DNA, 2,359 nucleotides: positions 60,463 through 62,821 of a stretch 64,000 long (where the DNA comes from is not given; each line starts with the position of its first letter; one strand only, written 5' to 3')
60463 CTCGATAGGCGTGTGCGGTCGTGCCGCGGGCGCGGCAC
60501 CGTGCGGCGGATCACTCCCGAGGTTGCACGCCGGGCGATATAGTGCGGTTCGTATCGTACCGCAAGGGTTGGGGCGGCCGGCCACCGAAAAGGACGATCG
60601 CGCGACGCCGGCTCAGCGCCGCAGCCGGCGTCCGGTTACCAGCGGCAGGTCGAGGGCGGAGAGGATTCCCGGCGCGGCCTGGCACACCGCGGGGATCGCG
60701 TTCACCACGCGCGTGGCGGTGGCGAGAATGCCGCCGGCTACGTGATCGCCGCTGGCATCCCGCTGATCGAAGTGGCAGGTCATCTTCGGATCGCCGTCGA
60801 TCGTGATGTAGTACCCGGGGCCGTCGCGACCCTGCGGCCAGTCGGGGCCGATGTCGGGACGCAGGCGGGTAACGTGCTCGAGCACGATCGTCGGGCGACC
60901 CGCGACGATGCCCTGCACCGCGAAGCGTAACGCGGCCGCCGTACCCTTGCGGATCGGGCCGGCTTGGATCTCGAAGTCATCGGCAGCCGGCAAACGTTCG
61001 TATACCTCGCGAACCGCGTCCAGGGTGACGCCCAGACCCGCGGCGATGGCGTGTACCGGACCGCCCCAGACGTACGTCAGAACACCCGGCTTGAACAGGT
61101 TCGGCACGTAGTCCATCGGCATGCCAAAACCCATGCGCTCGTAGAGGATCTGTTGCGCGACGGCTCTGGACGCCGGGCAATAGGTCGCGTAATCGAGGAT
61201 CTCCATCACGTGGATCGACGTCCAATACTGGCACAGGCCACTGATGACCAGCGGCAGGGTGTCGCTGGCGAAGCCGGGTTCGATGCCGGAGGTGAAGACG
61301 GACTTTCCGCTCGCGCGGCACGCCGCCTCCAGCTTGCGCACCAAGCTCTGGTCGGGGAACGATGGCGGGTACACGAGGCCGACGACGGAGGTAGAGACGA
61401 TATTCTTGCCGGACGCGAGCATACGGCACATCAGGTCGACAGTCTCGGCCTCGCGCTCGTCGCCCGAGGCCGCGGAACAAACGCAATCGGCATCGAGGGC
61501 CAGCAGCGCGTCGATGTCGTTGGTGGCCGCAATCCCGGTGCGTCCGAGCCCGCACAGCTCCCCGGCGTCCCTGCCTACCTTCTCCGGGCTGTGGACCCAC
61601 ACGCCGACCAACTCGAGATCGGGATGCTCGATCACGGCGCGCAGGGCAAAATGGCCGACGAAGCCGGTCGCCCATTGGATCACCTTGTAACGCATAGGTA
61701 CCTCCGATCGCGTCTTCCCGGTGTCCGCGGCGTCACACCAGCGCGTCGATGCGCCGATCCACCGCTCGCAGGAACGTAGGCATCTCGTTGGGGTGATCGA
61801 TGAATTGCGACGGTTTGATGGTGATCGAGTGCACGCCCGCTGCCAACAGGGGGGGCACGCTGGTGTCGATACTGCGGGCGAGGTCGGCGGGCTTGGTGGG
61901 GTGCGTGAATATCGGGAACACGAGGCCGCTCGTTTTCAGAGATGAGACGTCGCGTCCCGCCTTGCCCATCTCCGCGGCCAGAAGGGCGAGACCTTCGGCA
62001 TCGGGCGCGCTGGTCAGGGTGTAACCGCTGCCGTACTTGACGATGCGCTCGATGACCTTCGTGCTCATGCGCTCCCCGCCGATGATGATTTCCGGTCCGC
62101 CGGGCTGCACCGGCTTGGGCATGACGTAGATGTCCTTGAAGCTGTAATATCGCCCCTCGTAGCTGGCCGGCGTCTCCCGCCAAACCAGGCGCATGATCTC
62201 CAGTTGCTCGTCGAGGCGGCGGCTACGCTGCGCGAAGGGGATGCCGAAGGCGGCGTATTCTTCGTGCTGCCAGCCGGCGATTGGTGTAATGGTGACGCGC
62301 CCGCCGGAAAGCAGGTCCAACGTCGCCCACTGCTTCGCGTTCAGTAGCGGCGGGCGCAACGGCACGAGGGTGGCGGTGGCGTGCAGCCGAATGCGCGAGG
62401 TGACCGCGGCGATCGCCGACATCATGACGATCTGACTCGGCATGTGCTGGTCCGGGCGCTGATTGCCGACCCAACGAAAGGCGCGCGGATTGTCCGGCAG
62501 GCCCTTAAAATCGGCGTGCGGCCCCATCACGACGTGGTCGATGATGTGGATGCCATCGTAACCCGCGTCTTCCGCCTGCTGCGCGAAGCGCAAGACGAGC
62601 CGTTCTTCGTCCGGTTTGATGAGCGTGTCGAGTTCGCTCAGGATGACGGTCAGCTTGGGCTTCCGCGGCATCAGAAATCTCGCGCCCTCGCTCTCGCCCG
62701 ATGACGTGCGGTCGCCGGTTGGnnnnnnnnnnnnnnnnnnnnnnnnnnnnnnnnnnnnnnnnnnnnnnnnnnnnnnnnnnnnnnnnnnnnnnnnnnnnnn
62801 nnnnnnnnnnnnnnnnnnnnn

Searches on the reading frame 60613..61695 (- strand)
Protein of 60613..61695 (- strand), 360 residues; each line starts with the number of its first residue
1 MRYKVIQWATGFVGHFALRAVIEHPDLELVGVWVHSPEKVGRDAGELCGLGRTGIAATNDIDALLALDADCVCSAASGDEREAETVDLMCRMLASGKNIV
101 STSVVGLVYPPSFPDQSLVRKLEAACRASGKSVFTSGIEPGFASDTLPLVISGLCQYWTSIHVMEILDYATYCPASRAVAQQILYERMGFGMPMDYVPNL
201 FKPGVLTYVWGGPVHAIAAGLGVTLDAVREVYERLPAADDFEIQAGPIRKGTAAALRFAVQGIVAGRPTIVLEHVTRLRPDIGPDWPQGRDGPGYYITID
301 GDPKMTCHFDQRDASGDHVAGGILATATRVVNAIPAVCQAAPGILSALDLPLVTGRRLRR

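Call 3: search_protein_families(library=pfam, proteins=[window:60613-61695:-], max_evalue=0.01)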
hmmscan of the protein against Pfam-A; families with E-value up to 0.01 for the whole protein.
window:60613-61695:- (360 aa): 2 families
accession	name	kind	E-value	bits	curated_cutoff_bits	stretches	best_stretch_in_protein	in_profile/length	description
PF19328.4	DAP_DH_C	-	8.5e-14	52.1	23.3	1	144-353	3-193/206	2,4-diaminopentanoate dehydrogenase C-terminal domain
PF01113.26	DapB_N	-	2e-06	28.4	25.6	1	9-72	8-71/124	Dihydrodipicolinate reductase, N-terminus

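Call 44: search_protein_families(library=ncbifam, proteins=[window:60613-61695:-], max_evalue=0.01)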
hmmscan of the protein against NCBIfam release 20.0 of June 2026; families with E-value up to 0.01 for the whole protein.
window:60613-61695:- (360 aa): 2 families
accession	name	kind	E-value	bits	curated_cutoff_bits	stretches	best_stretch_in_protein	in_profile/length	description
NF040740.1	ornith_Ord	equivalog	2.1e-35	122.7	400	1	3-353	1-330/335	2,4-diaminopentanoate dehydrogenase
TIGR00036.1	dapB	equivalog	4.1e-07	29.8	122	1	5-68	5-72/270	4-hydroxy-tetrahydrodipicolinate reductase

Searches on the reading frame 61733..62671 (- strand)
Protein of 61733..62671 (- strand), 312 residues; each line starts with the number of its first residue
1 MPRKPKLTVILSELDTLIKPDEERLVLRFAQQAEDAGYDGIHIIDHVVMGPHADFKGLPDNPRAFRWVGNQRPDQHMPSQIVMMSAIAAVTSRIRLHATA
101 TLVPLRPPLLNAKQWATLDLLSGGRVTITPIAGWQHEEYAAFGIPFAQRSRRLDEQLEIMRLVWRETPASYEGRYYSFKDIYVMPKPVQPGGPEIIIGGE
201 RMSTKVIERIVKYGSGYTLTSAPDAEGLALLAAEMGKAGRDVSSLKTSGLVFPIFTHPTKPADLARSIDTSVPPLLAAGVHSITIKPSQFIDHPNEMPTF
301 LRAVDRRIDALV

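Call 3: search_protein_families(library=pfam, proteins=[window:61733-62671:-], max_evalue=0.01)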
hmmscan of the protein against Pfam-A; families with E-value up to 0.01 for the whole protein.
window:61733-62671:- (312 aa): 1 family
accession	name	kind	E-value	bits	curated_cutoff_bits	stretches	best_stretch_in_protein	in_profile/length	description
PF00296.26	Bac_luciferase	-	1.1e-40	140.4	27.9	1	26-256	25-231/314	Luciferase-like monooxygenase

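Call 15: find_encoding_contigs(protein=window:61733-62671:-, flank=10000, max_places=6)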
Protein window:61733-62671:- (312 aa): 8 contigs read that carry it; 6 places shown.
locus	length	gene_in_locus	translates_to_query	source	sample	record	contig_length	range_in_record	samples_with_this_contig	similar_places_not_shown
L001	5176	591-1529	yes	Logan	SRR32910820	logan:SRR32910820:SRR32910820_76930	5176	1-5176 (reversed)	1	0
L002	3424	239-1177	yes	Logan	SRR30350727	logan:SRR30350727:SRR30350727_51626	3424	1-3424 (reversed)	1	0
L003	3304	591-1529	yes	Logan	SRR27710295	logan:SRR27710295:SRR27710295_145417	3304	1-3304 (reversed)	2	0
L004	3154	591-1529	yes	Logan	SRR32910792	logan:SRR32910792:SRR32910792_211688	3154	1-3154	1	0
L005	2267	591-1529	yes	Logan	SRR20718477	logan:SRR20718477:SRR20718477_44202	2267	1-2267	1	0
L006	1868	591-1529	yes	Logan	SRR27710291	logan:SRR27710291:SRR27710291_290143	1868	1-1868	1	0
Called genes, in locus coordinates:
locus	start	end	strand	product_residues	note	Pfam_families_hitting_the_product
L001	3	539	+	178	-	?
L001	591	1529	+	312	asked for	PF00296:Bac_luciferase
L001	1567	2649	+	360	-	PF01113:DapB_N (weak), PF19328:DAP_DH_C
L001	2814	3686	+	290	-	PF00296:Bac_luciferase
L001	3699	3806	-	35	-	-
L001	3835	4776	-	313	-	PF02574:S-methyl_trans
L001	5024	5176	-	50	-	?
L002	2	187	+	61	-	?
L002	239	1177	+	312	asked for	PF00296:Bac_luciferase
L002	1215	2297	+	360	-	PF01113:DapB_N (weak), PF19328:DAP_DH_C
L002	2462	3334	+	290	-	PF00296:Bac_luciferase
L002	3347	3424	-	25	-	?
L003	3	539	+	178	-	?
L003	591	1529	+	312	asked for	PF00296:Bac_luciferase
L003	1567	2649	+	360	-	PF01113:DapB_N (weak), PF19328:DAP_DH_C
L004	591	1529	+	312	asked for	PF00296:Bac_luciferase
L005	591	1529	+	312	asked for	PF00296:Bac_luciferase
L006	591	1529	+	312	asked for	PF00296:Bac_luciferase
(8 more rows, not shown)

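Call 44: search_protein_families(library=ncbifam, proteins=[window:61733-62671:-], max_evalue=0.01)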
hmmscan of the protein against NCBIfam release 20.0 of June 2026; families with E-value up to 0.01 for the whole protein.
window:61733-62671:- (312 aa): 29 families (the best 25 are shown)
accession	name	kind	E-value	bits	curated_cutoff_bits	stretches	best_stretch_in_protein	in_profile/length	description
TIGR03619.1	F420_Rv2161c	subfamily_domain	5.8e-52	176.7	166.9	1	28-285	2-245/247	TIGR03619 family F420-dependent LLM class oxidoreductase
TIGR03560.1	F420_Rv1855c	subfamily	3.3e-37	128.5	231.4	1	26-248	15-225/227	TIGR03560 family F420-dependent LLM class oxidoreductase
TIGR03621.1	F420_MSMEG_2516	subfamily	5.7e-23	81.5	213.15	2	78-200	40-158/295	TIGR03621 family F420-dependent LLM class oxidoreductase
TIGR03571.1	lucif_BA3436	subfamily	3.7e-22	79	303.9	1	79-209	68-199/304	TIGR03571 family LLM class oxidoreductase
TIGR04021.1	LLM_DMSO2_sfnG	equivalog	9.3e-21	74.6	382.95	1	67-205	51-190/350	dimethylsulfone monooxygenase SfnG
TIGR03612.1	RutA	equivalog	2.4e-19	70.1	498.3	1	79-245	66-238/355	pyrimidine utilization protein A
TIGR04020.1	seco_metab_LLM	subfamily_domain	1e-18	67.6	244.45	1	77-191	50-164/341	MupA/Atu3671 family FMN-dependent luciferase-like monooxygenase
TIGR03854.1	F420_MSMEG_3544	hypoth_equivalog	5e-17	62.1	295.6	1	81-243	44-206/290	TIGR03854 family LLM class F420-dependent oxidoreductase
TIGR04027.1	LLM_KPN_01858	hypoth_equivalog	4.2e-15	55.5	412.9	1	76-172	50-146/326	putative FMN-dependent luciferase-like monooxygenase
TIGR03858.1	LLM_2I7G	subfamily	4.2e-13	49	462.25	1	72-203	50-183/337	Atu2307/SP_0267 family LLM class monooxygenase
TIGR03557.1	F420_G6P_family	subfamily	7.5e-13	48.3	210.4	1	28-243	17-210/316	TIGR03557 family F420-dependent LLM class oxidoreductase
TIGR03565.1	alk_sulf_monoox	equivalog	2.4e-11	43.3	518.2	1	81-204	56-180/346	FMNH2-dependent alkanesulfonate monooxygenase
TIGR03860.1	FMN_nitrolo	subfamily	2.8e-11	42.9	279.7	1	26-164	31-160/422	NtaA/DmoA family FMN-dependent monooxygenase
TIGR03559.1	F420_Rv3520c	subfamily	4.8e-11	42.3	335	1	83-177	43-138/325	LLM class F420-dependent oxidoreductase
TIGR04036.1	LLM_CE1758_fam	subfamily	6e-11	41.8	479.1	1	78-218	57-198/355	CE1758 family FMN-dependent luciferase-like monooxygenase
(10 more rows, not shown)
